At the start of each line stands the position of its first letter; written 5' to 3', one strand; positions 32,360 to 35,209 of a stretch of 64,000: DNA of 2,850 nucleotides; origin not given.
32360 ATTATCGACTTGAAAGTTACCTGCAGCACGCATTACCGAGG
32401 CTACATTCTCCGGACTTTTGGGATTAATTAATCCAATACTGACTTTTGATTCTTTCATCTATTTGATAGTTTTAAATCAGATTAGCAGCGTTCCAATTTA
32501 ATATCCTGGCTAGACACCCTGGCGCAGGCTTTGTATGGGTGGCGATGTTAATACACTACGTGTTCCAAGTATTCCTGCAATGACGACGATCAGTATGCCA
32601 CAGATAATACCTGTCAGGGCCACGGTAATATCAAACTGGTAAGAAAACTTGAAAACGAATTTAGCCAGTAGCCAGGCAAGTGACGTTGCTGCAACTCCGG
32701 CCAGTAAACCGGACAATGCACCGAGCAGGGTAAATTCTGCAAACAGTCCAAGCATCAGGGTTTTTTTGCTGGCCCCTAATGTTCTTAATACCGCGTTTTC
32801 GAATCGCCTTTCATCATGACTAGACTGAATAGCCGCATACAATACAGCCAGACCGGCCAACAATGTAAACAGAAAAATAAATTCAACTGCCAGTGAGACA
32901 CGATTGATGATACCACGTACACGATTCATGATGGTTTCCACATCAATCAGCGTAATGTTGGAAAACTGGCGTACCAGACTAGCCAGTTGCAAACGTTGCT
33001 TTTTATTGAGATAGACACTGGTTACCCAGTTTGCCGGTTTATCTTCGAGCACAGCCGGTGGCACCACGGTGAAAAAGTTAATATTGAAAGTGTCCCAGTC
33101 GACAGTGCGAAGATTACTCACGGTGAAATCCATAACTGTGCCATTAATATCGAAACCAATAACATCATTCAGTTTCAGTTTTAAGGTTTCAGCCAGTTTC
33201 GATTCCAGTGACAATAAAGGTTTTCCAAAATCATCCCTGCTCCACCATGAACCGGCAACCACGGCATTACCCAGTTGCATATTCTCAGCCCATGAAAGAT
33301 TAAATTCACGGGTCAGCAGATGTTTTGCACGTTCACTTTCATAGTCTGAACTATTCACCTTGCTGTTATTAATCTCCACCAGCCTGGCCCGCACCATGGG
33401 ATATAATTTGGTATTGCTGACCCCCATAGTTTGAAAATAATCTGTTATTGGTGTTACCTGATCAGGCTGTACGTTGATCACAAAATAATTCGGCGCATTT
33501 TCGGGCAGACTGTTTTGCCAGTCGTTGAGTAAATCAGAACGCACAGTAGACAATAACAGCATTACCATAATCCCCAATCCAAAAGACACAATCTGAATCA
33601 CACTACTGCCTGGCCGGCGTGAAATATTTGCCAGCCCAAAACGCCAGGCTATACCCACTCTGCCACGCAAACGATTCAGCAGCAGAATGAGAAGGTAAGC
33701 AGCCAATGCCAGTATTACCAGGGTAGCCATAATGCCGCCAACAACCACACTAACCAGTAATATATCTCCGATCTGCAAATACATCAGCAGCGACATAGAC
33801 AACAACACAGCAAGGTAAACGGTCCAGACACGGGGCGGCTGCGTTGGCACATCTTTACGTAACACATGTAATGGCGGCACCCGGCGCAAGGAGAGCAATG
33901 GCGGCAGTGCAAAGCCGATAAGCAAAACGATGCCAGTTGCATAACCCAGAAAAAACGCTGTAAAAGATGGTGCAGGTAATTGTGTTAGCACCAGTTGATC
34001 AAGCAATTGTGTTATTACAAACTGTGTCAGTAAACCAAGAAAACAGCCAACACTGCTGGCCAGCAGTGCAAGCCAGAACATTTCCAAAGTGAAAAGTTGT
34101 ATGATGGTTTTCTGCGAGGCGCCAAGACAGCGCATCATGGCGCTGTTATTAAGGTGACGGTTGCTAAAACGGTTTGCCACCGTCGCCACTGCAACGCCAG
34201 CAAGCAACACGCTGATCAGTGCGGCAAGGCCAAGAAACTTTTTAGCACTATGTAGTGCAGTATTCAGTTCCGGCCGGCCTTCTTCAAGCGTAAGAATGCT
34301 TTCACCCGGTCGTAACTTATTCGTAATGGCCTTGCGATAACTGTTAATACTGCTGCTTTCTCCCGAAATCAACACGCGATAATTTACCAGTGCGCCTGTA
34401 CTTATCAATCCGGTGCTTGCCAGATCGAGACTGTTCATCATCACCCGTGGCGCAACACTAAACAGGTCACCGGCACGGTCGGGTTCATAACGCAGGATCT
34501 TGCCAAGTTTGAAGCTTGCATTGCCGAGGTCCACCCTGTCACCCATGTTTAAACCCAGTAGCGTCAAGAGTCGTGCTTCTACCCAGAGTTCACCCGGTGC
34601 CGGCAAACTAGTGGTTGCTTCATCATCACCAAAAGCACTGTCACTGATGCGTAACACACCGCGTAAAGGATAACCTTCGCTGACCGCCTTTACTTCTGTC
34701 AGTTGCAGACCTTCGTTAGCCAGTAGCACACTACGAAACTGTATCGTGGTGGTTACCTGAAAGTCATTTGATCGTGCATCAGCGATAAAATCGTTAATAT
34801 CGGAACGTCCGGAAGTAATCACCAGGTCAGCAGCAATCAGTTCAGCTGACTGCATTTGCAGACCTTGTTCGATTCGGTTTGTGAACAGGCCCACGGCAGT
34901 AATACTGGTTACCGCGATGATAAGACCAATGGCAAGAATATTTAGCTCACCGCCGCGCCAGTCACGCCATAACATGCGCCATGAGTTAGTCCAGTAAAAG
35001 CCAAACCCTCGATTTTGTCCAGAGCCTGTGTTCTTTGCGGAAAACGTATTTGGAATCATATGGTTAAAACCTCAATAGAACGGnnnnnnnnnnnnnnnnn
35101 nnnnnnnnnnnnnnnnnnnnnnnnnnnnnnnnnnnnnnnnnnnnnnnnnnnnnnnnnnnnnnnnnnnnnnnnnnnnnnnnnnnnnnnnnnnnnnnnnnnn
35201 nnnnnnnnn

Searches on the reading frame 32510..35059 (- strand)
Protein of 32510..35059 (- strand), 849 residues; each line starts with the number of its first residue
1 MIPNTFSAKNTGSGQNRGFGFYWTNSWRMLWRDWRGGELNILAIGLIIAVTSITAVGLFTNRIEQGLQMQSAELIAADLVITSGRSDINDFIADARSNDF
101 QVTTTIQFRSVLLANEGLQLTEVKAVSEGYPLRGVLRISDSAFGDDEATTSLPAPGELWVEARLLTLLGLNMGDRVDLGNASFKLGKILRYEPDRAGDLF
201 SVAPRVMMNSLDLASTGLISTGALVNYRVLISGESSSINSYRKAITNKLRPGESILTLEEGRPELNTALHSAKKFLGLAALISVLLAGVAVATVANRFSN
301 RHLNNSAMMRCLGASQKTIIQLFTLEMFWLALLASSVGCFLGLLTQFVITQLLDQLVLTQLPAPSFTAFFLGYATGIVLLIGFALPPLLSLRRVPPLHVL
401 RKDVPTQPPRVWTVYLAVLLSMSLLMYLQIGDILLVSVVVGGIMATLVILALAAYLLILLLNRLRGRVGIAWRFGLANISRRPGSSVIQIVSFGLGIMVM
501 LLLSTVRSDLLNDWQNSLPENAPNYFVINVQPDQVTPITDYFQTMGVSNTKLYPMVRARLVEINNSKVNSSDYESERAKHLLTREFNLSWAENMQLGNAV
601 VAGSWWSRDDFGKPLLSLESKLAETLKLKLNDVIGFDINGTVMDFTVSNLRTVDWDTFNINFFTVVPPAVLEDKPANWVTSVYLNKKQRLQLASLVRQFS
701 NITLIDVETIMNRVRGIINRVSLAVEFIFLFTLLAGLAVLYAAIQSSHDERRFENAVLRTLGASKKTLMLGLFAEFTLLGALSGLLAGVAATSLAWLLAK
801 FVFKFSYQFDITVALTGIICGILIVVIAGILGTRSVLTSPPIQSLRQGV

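Call 20: search_protein_families(library=pfam, proteins=[window:32510-35059:-], max_evalue=0.001)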
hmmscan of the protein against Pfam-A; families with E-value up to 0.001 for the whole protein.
window:32510-35059:- (849 aa): 2 families
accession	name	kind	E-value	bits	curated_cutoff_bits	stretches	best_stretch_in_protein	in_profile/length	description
PF02687.27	FtsX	-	2.3e-20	73.3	25.5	2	727-841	2-120/120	FtsX-like permease C-terminal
PF12704.14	MacB_PCD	-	0.0002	22.1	27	1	43-254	5-196/207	MacB-like periplasmic core domain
